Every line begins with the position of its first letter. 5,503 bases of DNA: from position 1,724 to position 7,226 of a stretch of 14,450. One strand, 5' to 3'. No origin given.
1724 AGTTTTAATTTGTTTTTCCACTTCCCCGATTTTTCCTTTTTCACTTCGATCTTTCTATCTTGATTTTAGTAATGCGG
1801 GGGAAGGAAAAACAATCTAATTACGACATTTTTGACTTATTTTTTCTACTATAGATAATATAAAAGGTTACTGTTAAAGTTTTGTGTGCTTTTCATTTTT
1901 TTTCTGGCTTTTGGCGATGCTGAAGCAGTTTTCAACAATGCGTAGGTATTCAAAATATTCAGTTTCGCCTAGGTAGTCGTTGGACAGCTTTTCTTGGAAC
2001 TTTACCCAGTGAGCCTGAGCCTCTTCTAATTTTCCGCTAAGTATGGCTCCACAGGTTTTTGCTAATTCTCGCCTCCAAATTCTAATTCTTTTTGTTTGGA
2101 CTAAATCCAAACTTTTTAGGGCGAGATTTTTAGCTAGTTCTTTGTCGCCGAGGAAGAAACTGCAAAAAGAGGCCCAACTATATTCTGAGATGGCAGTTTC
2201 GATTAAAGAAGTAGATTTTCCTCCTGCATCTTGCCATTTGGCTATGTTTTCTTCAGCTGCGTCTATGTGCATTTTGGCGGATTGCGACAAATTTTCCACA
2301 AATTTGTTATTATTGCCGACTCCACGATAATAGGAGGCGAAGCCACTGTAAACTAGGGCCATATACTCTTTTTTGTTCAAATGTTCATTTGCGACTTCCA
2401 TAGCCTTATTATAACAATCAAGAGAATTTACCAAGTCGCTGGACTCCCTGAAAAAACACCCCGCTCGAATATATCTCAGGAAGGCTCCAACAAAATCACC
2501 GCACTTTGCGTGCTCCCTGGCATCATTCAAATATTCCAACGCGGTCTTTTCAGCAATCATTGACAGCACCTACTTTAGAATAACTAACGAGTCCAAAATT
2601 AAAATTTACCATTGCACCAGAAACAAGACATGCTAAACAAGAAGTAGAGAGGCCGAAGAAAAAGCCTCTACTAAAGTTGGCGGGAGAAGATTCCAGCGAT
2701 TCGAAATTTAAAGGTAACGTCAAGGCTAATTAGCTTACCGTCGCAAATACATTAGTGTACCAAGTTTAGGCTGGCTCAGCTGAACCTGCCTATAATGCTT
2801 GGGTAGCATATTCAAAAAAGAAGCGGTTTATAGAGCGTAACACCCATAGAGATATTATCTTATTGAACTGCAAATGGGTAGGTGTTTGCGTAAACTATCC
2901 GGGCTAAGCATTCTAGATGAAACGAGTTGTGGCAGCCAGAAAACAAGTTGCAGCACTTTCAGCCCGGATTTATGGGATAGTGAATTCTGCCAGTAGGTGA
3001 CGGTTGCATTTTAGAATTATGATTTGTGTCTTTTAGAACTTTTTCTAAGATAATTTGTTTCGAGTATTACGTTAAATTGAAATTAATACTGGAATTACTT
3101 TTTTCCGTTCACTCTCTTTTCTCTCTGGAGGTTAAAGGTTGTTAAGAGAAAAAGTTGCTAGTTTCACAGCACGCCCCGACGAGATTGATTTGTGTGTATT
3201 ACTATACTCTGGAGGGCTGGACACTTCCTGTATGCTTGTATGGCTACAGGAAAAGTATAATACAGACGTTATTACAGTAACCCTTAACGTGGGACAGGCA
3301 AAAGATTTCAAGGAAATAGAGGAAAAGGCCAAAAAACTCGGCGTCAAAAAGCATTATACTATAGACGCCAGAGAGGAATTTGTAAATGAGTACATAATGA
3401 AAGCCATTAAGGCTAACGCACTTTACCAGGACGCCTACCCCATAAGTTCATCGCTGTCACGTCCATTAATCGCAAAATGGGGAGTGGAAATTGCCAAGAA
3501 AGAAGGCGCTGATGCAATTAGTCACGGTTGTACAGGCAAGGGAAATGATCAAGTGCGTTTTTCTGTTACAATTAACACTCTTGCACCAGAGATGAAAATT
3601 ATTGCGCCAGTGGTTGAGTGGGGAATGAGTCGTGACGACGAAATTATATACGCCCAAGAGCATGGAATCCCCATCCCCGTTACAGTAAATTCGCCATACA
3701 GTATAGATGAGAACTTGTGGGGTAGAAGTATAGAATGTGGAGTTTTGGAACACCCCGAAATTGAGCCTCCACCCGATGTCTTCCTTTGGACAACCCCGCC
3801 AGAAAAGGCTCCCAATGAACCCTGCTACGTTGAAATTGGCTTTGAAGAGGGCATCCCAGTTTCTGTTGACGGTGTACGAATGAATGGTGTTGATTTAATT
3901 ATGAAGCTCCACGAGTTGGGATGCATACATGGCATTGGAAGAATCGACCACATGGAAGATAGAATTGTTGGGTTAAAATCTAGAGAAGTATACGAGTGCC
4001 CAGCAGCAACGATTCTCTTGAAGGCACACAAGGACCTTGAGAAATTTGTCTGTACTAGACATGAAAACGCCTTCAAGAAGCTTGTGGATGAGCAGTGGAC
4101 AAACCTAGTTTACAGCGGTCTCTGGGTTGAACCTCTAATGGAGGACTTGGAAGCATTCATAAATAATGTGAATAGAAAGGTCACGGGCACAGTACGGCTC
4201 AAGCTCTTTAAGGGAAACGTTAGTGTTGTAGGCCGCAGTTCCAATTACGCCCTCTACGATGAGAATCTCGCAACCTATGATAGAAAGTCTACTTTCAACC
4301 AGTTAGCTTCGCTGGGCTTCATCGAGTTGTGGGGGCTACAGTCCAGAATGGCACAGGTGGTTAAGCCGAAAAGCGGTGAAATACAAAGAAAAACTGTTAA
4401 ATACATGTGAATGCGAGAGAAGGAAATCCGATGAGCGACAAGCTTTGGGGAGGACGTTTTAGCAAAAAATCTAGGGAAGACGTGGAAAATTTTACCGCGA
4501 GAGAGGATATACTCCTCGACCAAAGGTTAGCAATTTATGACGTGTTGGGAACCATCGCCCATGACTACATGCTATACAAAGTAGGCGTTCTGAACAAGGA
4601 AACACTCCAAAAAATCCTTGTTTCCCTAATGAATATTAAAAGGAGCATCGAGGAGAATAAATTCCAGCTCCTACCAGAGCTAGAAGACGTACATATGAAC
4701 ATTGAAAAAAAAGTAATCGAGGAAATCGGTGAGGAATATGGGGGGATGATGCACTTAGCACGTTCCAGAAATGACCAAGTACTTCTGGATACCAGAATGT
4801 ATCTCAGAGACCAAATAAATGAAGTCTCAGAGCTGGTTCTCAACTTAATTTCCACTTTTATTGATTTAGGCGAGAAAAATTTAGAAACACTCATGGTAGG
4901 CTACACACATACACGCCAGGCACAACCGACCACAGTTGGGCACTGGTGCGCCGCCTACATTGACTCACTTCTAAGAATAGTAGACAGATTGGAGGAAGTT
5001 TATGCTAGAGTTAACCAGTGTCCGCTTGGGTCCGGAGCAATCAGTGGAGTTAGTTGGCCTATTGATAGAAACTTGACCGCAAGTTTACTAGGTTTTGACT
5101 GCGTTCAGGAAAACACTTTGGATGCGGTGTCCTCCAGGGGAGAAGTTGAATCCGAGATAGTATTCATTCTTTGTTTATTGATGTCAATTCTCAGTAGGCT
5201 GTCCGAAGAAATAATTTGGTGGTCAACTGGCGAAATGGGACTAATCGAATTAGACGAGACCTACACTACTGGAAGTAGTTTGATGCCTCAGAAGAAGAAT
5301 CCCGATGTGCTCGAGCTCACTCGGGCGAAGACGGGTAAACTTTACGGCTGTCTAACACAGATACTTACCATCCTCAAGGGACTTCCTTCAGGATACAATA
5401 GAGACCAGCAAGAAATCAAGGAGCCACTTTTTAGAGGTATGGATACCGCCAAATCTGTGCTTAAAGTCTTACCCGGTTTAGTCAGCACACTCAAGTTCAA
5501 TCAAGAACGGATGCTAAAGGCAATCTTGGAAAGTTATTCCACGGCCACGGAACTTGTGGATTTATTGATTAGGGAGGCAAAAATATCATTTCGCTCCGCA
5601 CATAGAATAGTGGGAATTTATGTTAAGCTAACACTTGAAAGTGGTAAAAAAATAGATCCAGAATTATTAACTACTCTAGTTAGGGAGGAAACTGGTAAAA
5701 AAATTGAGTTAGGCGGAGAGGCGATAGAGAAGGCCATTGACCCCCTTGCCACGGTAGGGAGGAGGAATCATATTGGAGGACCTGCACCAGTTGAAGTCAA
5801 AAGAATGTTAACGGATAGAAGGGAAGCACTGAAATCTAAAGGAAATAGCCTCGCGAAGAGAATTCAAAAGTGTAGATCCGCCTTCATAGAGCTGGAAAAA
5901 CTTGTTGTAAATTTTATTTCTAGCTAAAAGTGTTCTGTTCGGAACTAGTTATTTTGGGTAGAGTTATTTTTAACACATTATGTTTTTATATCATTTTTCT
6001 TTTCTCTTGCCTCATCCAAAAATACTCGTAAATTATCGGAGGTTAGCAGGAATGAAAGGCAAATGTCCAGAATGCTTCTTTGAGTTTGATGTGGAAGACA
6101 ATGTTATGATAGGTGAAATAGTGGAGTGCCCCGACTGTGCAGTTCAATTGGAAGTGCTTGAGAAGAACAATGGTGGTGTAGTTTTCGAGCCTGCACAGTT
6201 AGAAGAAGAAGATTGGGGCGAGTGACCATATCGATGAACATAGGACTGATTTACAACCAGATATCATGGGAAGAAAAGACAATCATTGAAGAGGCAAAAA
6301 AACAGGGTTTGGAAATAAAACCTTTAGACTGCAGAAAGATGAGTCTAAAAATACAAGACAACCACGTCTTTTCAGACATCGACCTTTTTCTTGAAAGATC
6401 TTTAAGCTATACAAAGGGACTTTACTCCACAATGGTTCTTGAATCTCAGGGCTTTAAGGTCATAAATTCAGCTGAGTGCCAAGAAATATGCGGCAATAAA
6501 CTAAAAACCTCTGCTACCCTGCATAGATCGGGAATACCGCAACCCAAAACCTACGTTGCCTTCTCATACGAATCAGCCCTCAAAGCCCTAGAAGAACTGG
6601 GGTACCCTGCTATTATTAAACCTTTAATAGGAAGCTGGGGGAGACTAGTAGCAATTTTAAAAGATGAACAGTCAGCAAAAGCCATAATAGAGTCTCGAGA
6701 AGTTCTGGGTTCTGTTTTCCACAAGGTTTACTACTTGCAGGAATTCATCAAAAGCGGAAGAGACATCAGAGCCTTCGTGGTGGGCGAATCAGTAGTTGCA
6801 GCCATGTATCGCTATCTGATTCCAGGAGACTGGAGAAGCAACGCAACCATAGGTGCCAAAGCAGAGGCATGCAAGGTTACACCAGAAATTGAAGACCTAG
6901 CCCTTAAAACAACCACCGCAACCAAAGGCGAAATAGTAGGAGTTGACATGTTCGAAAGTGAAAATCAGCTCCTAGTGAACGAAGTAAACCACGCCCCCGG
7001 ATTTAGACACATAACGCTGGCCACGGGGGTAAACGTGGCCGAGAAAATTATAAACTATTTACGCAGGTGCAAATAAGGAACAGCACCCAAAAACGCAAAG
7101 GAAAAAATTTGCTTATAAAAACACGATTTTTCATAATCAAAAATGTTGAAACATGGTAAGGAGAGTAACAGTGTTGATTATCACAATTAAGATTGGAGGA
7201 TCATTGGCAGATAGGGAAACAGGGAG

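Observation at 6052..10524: Candidate new arginine route: transcarbamylation of LysW-bound ornithine by an ArgF'-type enzyme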

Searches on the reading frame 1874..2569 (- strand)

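Call 7: search_protein_families(library=ncbifam, proteins=[window:1874-2569:-])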
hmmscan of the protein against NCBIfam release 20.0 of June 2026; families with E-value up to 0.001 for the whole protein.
window:1874-2569:- (231 aa): 0 families

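Call 95: search_protein_families(library=pfam, proteins=[window:1874-2569:-], max_evalue=0.01)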
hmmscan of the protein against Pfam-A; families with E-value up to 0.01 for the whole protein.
window:1874-2569:- (231 aa): 1 family
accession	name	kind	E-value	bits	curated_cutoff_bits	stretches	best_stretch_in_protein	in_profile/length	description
PF13424.12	TPR_12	-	0.0048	17.5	30.1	0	41-87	14-61/77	Tetratricopeptide repeat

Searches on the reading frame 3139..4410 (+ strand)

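Call 3: search_protein_families(library=pfam, proteins=[window:3139-4410:+])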
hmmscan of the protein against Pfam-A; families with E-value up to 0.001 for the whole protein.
window:3139-4410:+ (423 aa): 4 families
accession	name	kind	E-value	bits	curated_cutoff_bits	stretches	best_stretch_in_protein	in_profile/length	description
PF20979.2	Arginosuc_syn_C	-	1.9e-92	309.2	27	1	187-404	1-218/219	Arginosuccinate synthase C-terminal domain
PF00764.25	Arginosuc_synth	-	2.6e-69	232.8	27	1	20-178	3-162/162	Arginosuccinate synthase N-terminal HUP domain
PF24167.1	DUF7411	-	2.1e-06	27.9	28.7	1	20-90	4-71/194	Family of unknown function (DUF7411)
PF06508.19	QueC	-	5e-06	26.6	22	1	19-104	2-80/210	Queuosine biosynthesis protein QueC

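Call 4: search_protein_families(library=ncbifam, proteins=[window:3139-4410:+])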
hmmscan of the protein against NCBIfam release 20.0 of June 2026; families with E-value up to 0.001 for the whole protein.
window:3139-4410:+ (423 aa): 9 families
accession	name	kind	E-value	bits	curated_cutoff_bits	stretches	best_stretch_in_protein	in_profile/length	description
NF001770.0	PRK00509.1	equivalog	7.6e-171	568.5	334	1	19-409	7-398/401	argininosuccinate synthase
TIGR00032.1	argG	equivalog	6.1e-161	536.1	268.2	1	20-405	3-389/394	argininosuccinate synthase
NF010392.0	PRK13820.1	equivalog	5.9e-157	522.7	512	1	19-409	5-392/395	argininosuccinate synthase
NF003385.0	PRK04527.1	equivalog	5.1e-79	265.8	603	1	19-408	6-396/401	argininosuccinate synthase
NF038212.1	argG_rel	exception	7.4e-69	232.4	425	1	12-376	10-371/381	argininosuccinate synthase-related protein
NF003779.0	PRK05370.1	equivalog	4e-39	134.7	657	1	22-382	17-391/448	argininosuccinate synthase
TIGR00364.1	TIGR00364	equivalog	1e-06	28.5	150.3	1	19-101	1-76/201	7-cyano-7-deazaguanine synthase QueC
NF011155.0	PRK14561.1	equivalog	4.8e-06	26.4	207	1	19-92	3-73/195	hypothetical protein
TIGR01536.1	asn_synth_AEB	equivalog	0.00068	18.7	267.1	0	19-89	256-327/517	asparagine synthase (glutamine-hydrolyzing)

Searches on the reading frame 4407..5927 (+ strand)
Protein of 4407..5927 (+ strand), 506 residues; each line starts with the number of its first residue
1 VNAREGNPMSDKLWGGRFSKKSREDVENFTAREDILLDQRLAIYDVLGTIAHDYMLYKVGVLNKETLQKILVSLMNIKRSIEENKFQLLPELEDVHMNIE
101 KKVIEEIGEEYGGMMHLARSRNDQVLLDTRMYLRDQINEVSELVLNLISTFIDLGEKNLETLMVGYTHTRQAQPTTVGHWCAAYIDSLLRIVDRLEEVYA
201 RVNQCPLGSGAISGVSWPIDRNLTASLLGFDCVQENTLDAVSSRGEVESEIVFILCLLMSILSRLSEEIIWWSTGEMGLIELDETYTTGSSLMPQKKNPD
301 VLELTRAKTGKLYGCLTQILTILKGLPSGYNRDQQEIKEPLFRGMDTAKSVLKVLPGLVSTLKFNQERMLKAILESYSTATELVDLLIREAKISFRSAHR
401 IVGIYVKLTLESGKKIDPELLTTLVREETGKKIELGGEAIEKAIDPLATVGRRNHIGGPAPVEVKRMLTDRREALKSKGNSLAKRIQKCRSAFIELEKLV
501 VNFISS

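Call 3: search_protein_families(library=pfam, proteins=[window:4407-5927:+])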
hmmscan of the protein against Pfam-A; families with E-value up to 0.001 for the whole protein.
window:4407-5927:+ (506 aa): 2 families
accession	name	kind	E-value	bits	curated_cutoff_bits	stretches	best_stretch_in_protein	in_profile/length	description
PF00206.25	Lyase_1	-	2.4e-55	188.6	27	1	16-314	1-312/312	Lyase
PF14698.11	ASL_C2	-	5.6e-10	40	27.3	1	377-447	1-65/69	Argininosuccinate lyase C-terminal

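Call 4: search_protein_families(library=ncbifam, proteins=[window:4407-5927:+])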
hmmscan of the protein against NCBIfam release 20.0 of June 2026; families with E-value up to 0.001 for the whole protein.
window:4407-5927:+ (506 aa): 16 families
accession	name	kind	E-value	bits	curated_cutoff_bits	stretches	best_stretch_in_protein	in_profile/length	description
TIGR00838.1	argH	equivalog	3.1e-153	511.1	279.5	1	13-475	1-454/455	argininosuccinate lyase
NF008964.0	PRK12308.1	equivalog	2e-111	373.3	657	1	13-502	3-482/624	argininosuccinate lyase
NF005218.0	PRK06705.1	equivalog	2.8e-67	227.6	883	1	50-506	46-502/502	argininosuccinate lyase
NF052535.1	CoM_syn_XcbC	exception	9.1e-67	225.9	575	1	44-492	36-482/495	2-phosphosulfolactate phosphatase XcbC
NF002563.0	PRK02186.1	subfamily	3.8e-65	220.6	625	1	34-493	428-874/890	argininosuccinate lyase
NF005000.0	PRK06389.1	equivalog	7e-53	180.3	388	1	12-434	2-410/434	argininosuccinate lyase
NF006500.1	PRK08937.2-4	subfamily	8.5e-20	70.9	626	1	72-371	66-358/448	adenylosuccinate lyase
NF052536.2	CoM_syn_XcbD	exception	6.5e-19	68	600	1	132-452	118-434/443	3-sulfopropionylcysteine synthase XcbD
TIGR00928.1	purB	equivalog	8.9e-19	67.6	326.2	1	99-453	76-428/436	adenylosuccinate lyase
TIGR02426.1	protocat_pcaB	equivalog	1.4e-14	53.8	355.75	1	99-307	77-283/338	3-carboxy-cis,cis-muconate cycloisomerase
NF008909.0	PRK12273.1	subfamily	3.3e-13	49.3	510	1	117-388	139-419/474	aspartate ammonia-lyase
NF006554.0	PRK09053.1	equivalog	9.8e-11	41.1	595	1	123-451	111-435/453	3-carboxy-cis,cis-muconate cycloisomerase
NF006764.0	PRK09285.1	equivalog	3.3e-08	32.4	446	1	99-426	100-424/456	adenylosuccinate lyase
NF004631.0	PRK05975.1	equivalog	9.1e-08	31.4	371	1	101-300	88-283/352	3-carboxy-cis,cis-muconate cycloisomerase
TIGR00839.1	aspA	equivalog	4.6e-06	25.8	681.2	1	118-306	135-331/468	aspartate ammonia-lyase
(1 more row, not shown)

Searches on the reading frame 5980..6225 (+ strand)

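Call 3: search_protein_families(library=pfam, proteins=[window:5980-6225:+])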
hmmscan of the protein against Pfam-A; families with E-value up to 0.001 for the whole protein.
window:5980-6225:+ (81 aa): 1 family
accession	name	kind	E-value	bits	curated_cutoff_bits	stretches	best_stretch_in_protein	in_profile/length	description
PF21344.3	Zn_ribbon_LysW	-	1.6e-12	47.3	27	1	28-63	2-37/46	Alpha-aminoadipate carrier protein LysW-like, globular domain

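Call 4: search_protein_families(library=ncbifam, proteins=[window:5980-6225:+])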
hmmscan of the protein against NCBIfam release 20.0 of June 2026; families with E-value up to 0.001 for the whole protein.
window:5980-6225:+ (81 aa): 2 families
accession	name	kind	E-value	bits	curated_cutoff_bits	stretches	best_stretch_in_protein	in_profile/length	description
NF041070.1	carrier_LysW_Arch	domain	3.5e-17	62.2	75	1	25-81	1-57/57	alpha-aminoadipate/glutamate carrier protein LysW/ArgW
TIGR01206.1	lysW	equivalog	2.1e-10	40.3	53.2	1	25-81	1-54/54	lysine biosynthesis protein LysW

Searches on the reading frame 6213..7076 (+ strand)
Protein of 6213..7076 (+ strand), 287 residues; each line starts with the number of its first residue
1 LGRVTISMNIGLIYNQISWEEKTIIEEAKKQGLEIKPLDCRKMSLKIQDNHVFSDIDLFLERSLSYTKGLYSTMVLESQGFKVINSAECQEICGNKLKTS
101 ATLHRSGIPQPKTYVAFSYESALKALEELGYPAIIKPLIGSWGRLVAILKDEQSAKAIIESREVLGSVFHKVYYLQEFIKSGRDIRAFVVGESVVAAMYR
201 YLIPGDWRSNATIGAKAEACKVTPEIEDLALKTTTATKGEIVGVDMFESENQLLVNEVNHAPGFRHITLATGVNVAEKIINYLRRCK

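Call 3: search_protein_families(library=pfam, proteins=[window:6213-7076:+])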
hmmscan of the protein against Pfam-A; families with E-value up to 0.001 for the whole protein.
window:6213-7076:+ (287 aa): 8 families
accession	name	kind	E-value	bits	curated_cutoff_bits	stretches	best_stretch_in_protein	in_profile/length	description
PF08443.16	RimK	-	4.2e-39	134.5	21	1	95-283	3-188/188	RimK-like ATP-grasp domain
PF22626.3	LysX_preATP_grasp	-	1.8e-15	57.3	27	1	10-91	1-83/84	LysX preATP-grasp domain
PF02955.21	GSH-S_ATP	-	2.5e-09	37.3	23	1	110-249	12-154/175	Prokaryotic glutathione synthetase, ATP-grasp domain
PF14397.11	ATPgrasp_ST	-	3.7e-08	33.3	31.4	1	83-160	9-92/278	Sugar-transfer associated ATP-grasp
PF02222.28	ATP-grasp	-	5.8e-08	33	27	1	103-259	3-160/179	ATP-grasp domain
PF02655.19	ATP-grasp_3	-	6.7e-06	26.7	23.2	1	93-259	1-154/160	ATP-grasp domain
PF07478.18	Dala_Dala_lig_C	-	6.5e-05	23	24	1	122-269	28-183/204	D-ala D-ala ligase C-terminus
PF02786.22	CPSase_L_D2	-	0.00021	21.3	19.8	1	108-192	14-102/211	Carbamoyl-phosphate synthase L chain, ATP binding domain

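Call 4: search_protein_families(library=ncbifam, proteins=[window:6213-7076:+])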
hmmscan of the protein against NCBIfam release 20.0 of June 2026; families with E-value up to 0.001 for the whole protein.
window:6213-7076:+ (287 aa): 37 families (the best 25 are shown)
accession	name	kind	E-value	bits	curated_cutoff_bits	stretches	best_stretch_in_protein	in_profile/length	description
TIGR02144.1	LysX_arch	equivalog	4.4e-91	304.9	275.6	1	10-283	1-275/281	lysine biosynthesis protein LysX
TIGR00768.1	rimK_fam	subfamily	5.9e-85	285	143.4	1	10-282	2-275/276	RimK family alpha-L-glutamate ligase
NF040720.1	MptN_Meth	equivalog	1.7e-55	188.2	350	1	10-283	2-290/291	tetrahydromethanopterin:alpha-L-glutamate ligase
NF007764.0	PRK10446.1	equivalog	9.8e-27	94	331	1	85-285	89-288/300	30S ribosomal protein S6--L-glutamate ligase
TIGR04443.1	F420_CofF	equivalog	1.1e-25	90.2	300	1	74-282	71-277/283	coenzyme gamma-F420-2:alpha-L-glutamate ligase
TIGR04356.1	grasp_GAK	hypoth_equivalog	3e-23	82.3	300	1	74-283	78-283/287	GAK system ATP-grasp enzyme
TIGR02068.2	cya_phycin_syn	equivalog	1e-17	63.5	850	1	90-200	208-314/862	cyanophycin synthetase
NF010623.0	PRK14016.1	subfamily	2.4e-14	52.5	877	1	89-200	208-315/871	cyanophycin synthetase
NF003573.0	PRK05246.1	equivalog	3.2e-14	52.4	272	1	33-284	57-310/316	glutathione synthase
NF009110.0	PRK12458.1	subfamily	7e-13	48.3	408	1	73-283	113-327/349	glutathione synthetase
TIGR01380.1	glut_syn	equivalog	3.6e-10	39.4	299.05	1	70-284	95-309/312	glutathione synthase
NF009402.0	PRK12767.1-1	equivalog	2.4e-09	36.4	218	1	78-161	97-179/329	carbamoyl phosphate synthase-like protein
NF002563.0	PRK02186.1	subfamily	4.3e-08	31.9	625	1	87-179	99-188/890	argininosuccinate lyase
TIGR01205.1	D_ala_D_alaTIGR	subfamily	6.1e-08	32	245.65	0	222-271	245-296/318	D-alanine--D-alanine ligase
TIGR03103.1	trio_acet_GNAT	equivalog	2.8e-07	29.5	569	1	84-201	286-398/547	N-acetylglutaminylglutamine synthetase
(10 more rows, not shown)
